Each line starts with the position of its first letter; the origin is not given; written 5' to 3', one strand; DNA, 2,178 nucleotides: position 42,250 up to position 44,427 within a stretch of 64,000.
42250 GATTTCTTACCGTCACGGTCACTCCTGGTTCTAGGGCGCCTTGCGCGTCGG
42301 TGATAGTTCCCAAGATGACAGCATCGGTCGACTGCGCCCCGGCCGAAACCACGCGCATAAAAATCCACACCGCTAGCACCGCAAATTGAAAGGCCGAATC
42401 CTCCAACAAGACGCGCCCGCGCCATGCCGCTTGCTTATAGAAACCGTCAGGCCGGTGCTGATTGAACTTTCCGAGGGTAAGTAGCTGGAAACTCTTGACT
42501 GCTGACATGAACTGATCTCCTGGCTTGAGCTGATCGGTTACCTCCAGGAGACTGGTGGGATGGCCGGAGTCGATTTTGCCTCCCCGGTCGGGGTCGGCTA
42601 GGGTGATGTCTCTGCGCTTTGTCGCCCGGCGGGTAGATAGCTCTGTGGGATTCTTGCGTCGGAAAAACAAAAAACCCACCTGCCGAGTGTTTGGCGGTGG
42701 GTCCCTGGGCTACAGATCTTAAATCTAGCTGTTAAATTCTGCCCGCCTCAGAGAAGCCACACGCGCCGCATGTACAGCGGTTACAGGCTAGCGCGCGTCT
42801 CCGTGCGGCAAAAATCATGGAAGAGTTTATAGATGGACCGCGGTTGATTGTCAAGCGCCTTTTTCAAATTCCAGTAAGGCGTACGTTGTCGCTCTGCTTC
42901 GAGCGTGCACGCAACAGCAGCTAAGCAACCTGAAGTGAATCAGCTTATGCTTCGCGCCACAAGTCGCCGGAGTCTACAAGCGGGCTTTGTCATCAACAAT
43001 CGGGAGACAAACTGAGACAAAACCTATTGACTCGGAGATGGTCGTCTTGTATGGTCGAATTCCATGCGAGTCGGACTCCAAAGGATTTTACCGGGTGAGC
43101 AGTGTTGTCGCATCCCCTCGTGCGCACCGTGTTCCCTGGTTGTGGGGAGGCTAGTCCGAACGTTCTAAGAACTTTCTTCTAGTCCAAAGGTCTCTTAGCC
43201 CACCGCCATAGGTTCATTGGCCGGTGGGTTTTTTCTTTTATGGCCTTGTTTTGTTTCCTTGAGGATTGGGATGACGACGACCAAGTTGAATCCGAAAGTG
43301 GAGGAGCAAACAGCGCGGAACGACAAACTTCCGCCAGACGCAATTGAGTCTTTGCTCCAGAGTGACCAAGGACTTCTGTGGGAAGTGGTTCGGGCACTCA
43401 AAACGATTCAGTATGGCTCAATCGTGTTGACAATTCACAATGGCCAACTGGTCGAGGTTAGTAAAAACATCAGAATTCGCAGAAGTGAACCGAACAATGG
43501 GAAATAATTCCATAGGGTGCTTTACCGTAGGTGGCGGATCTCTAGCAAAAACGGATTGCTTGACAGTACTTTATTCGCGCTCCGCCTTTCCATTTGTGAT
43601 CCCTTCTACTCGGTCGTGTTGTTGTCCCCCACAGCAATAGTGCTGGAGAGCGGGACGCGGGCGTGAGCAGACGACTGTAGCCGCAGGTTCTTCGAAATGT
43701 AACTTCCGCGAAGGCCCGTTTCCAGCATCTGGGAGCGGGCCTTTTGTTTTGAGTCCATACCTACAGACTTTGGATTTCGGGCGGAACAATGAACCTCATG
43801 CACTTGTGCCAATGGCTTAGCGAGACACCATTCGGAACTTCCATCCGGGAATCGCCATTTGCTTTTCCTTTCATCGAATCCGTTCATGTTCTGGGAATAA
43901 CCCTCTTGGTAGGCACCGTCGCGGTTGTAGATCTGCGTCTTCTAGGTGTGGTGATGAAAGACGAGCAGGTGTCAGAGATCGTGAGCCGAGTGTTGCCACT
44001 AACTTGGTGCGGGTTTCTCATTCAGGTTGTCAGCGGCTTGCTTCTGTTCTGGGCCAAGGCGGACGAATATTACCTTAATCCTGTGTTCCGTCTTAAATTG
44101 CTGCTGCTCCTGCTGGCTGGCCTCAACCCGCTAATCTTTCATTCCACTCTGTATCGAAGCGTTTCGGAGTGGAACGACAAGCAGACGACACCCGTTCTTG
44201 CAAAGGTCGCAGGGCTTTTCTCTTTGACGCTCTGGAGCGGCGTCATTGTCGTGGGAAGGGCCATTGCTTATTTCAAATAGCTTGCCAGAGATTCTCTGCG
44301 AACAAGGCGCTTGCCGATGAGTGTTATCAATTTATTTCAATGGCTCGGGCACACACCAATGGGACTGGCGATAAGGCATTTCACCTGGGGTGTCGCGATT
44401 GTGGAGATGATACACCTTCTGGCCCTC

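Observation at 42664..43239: Divergent pair of 'strong promoter - leaderless Cys-rich micro-ORF - intrinsic terminator' units in front of a TonB-dependent receptor operon and a yezD operon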

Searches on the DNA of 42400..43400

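Call 4: search_rna_families(source=window, start=42400, end=43400, threshold=evalue, max_evalue=10, show_alignments=3)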
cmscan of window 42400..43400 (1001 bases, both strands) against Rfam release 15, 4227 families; matches with E-value up to 10: 8.
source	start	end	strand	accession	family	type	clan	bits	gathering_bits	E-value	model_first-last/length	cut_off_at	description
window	42668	42732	-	RF02270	nse_sRNA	Gene;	-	24.6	75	0.086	1-73/73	no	Neisseria sigma-E sRNA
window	42450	42531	+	RF01196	snoZ30a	Gene; snRNA; snoRNA; CD-box;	-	18.6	80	0.23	1-92/92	no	Small nucleolar RNA Z30a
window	43171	43237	+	RF00110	RybB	Gene; sRNA;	-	18.2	40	0.64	1-79/79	no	RybB RNA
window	43168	43238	+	RF00378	Qrr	Gene; sRNA;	-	18.1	50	1.9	1-108/108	no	Qrr RNA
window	42456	42498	+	RF01957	NEAT1_3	Gene; lncRNA;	-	17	55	4.3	117-159/159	no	Nuclear enriched abundant transcript 1 conserved region 3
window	43240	43290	-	RF00522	PreQ1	Cis-reg; riboswitch;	-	16.6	39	1.8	1-45/45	no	PreQ1 (pre queuosine) riboswitch aptamer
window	43155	43237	+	RF02837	anti-hemB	Gene; sRNA;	-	13.9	49.5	2.9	1-81/81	no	Burkholderia RNA 7 (anti-hemB)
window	42938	42998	-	RF01141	sR18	Gene; snRNA; snoRNA; CD-box;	-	12.2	45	7.3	1-56/56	no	Small nucleolar RNA sR18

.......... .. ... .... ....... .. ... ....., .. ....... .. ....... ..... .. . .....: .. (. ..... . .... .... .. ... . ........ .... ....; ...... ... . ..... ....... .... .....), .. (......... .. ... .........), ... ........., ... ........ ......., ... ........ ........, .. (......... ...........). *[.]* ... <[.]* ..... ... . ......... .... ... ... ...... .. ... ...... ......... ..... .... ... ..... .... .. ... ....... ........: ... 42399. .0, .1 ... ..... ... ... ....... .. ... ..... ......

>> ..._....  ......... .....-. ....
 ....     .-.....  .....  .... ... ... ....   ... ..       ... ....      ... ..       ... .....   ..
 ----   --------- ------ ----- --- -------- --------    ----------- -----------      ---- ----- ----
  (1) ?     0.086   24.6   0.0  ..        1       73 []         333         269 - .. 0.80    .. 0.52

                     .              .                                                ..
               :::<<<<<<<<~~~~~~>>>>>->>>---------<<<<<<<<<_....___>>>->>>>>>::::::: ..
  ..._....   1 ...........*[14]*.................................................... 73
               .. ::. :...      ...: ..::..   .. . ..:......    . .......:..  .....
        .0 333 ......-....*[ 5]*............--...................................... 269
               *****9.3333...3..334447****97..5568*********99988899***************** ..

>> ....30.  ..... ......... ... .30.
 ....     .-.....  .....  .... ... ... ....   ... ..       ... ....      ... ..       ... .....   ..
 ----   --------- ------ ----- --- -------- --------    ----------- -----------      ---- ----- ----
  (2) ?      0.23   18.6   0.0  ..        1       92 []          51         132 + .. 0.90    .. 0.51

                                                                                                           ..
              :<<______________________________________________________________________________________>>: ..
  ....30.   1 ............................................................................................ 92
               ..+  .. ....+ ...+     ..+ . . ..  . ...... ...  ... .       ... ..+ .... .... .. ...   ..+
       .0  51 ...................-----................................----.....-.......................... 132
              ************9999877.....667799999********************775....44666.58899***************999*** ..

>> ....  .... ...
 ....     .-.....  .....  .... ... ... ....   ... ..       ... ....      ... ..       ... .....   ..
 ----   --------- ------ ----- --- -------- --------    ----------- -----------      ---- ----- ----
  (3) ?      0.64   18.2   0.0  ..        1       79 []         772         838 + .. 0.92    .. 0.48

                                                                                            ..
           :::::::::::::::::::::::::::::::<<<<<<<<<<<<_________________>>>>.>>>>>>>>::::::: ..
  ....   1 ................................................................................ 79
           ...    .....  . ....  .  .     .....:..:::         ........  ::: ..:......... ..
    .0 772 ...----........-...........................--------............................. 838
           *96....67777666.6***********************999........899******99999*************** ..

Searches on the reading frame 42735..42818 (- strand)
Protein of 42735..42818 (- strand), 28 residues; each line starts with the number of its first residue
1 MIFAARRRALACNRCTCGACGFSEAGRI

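Call 73: search_protein_families(library=ncbifam, proteins=[window:42735-42818:-], max_evalue=10)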
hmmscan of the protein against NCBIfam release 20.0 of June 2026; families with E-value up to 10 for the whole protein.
seq(28 aa): 1 family
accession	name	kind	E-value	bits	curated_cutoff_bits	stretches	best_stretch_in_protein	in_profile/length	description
NF001669.0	PRK00432.1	equivalog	0.034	14.1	54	1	8-24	41-53/58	30S ribosomal protein S27ae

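Call 74: search_protein_families(library=pfam, proteins=[window:42735-42818:-], max_evalue=10)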
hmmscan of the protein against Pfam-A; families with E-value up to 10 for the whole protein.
seq(28 aa): 0 families

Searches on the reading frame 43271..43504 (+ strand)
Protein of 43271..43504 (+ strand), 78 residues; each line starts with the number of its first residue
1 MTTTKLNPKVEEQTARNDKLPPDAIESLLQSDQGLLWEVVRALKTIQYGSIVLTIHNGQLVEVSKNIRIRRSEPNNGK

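Call 12: search_protein_families(library=pfam, proteins=[window:43271-43504:+])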
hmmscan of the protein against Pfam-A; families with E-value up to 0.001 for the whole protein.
window:43271-43504:+ (78 aa): 1 family
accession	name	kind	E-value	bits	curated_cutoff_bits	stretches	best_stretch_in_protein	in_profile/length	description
PF10055.14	DUF2292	-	1.9e-08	34.2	22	1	38-70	4-36/37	Uncharacterized small protein (DUF2292)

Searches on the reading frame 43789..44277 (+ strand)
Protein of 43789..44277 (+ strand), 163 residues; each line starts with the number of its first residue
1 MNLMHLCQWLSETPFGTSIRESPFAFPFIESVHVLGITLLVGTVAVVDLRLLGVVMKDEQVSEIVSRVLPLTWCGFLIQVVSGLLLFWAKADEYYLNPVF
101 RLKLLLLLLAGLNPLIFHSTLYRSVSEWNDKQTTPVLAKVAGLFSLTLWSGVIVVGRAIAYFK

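Call 12: search_protein_families(library=pfam, proteins=[window:43789-44277:+])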
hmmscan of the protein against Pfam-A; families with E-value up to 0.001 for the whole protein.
window:43789-44277:+ (163 aa): 2 families
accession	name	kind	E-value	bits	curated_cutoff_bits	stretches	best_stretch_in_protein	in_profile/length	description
PF20349.3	DUF6644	-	1.5e-11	45.1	27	1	28-161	24-154/155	Family of unknown function (DUF6644)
PF09980.14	DUF2214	-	3.9e-06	27.3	34.1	1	30-140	6-117/147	Predicted membrane protein (DUF2214)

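Call 84: find_homologous_proteins(query=window:43789-44277:+, max_evalue=1e-20)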
Query window:43789-44277:+ (163 aa): 789 proteins with E <= 1e-20 among 1774 candidates; the best 120 are listed.
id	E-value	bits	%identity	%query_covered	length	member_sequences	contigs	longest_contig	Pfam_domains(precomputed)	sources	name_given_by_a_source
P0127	1.6e-98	346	100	98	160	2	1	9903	PF09980.15,PF20349.3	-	-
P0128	7.8e-79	282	78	99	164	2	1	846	PF09980.15,PF20349.3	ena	-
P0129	1.1e-76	275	75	100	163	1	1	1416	PF09980.15,PF20349.3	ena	-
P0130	1.2e-75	271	75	100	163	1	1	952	PF09980.15,PF20349.3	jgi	-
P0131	5.1e-74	266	73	99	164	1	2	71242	PF09980.15,PF20349.3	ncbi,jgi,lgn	jgi:hypothetical protein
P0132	3.0e-73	264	74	99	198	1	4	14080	PF20349.3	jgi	jgi:hypothetical protein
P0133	5.6e-73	263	73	100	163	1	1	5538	PF09980.15,PF20349.3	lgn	-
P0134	3.6e-72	260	72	100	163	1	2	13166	PF20349.3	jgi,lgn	jgi:hypothetical protein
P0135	1.2e-71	258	73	100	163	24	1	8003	PF20349.3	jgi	jgi:hypothetical protein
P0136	2.1e-71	258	72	100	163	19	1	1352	PF20349.3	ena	-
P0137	1.6e-70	255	71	100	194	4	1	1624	PF20349.3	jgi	jgi:hypothetical protein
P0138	2.1e-69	251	71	100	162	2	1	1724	PF20349.3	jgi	jgi:hypothetical protein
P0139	9.0e-69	249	69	100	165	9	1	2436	PF20349.3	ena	-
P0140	2.3e-68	248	68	100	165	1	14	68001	PF20349.3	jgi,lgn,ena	jgi:hypothetical protein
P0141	1.8e-67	245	65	100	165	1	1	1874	PF20349.3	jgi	jgi:hypothetical protein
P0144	9.4e-65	236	66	99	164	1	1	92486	PF20349.3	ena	-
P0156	8.8e-64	233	67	100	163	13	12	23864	PF20349.3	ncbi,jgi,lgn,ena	ncbi:MAG: DUF6644 family protein [Candidatus Acidiferrales bacterium]|jgi:hypothetical protein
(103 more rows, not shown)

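Call 85: find_encoding_contigs(protein=P0131, flank=2500, max_places=2)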
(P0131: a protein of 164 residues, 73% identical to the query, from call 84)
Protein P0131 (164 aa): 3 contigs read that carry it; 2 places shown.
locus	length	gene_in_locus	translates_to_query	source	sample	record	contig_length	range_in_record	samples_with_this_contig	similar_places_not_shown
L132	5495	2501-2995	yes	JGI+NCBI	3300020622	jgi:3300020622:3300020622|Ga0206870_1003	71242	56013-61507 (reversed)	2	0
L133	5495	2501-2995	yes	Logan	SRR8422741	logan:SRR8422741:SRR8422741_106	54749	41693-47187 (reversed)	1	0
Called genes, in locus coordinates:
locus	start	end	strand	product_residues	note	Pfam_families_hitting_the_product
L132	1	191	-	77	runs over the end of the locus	PF10055:DUF2292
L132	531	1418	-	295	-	-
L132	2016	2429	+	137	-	PF19649:DUF6152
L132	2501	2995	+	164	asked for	PF20349:DUF6644, PF09980:DUF2214 (weak)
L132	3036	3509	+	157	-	PF20349:DUF6644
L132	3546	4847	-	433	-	PF01261:AP_endonuc_2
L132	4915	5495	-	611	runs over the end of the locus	PF25183:OMP_b-brl_4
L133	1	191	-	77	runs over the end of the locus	PF10055:DUF2292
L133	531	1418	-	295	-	-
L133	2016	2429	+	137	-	PF19649:DUF6152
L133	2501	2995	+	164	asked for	PF20349:DUF6644, PF09980:DUF2214 (weak)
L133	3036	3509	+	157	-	PF20349:DUF6644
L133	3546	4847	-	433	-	PF01261:AP_endonuc_2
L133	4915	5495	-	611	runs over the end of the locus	PF25183:OMP_b-brl_4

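Call 86: find_encoding_contigs(protein=P0140, flank=2500, max_places=3)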
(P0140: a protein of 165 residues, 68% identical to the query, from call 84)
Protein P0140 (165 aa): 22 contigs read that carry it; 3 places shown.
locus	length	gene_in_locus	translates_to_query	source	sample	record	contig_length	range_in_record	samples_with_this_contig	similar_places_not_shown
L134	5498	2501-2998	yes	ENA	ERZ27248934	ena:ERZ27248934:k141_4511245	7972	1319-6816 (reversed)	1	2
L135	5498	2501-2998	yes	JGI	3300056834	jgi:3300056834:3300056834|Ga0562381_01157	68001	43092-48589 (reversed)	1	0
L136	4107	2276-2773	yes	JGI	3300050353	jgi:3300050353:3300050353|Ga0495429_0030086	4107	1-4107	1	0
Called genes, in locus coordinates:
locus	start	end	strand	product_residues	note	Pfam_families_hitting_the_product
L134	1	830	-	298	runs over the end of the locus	-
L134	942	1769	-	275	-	-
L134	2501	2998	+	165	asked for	PF20349:DUF6644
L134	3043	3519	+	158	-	PF20349:DUF6644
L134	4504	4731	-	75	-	-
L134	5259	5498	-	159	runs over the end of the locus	-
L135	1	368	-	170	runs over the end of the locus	-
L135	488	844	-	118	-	-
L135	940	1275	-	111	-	-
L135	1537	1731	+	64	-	-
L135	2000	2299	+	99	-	-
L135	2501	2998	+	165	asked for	PF20349:DUF6644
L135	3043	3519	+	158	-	PF20349:DUF6644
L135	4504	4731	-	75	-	-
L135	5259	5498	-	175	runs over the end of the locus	-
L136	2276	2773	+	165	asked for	PF20349:DUF6644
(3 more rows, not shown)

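Call 87: find_encoding_contigs(protein=P0144, flank=2500, max_places=2)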
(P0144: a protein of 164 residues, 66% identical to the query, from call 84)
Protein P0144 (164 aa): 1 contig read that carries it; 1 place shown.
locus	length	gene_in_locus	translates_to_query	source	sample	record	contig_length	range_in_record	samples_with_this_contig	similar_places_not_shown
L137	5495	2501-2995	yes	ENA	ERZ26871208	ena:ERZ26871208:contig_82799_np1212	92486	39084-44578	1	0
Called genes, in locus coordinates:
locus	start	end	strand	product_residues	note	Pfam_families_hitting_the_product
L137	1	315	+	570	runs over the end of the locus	PF00593:TonB_dep_Rec_b-barrel (weak), PF25183:OMP_b-brl_4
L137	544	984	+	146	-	-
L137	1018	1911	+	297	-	-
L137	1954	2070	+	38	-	-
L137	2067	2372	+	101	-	PF19649:DUF6152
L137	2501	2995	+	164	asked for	PF20349:DUF6644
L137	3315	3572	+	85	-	-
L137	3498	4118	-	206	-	PF07690:MFS_1 (faint)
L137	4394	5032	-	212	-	PF07690:MFS_1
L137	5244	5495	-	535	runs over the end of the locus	PF00962:A_deaminase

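Call 88: find_encoding_contigs(protein=P0156, flank=2500, max_places=3)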
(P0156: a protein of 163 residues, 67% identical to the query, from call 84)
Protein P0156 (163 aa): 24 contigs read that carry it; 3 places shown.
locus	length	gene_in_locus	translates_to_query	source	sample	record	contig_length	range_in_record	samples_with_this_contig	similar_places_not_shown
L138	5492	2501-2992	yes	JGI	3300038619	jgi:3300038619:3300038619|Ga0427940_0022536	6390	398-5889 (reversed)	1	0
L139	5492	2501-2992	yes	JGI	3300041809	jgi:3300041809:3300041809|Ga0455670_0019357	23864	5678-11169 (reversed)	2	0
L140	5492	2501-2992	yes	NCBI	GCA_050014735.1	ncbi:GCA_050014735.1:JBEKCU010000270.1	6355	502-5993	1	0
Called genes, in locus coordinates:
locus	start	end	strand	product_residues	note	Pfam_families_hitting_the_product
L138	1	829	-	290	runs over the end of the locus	-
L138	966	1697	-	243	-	-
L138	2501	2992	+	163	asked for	PF20349:DUF6644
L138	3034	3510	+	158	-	PF20349:DUF6644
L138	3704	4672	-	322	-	PF03544:TonB_C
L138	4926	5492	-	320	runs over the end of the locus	?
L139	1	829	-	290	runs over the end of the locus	-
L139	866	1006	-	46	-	-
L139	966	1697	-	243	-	-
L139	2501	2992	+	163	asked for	PF20349:DUF6644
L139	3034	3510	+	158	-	PF20349:DUF6644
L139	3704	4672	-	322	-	PF03544:TonB_C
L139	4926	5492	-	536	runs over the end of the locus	PF00581:Rhodanese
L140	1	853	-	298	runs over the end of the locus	-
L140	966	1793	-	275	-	-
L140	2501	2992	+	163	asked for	PF20349:DUF6644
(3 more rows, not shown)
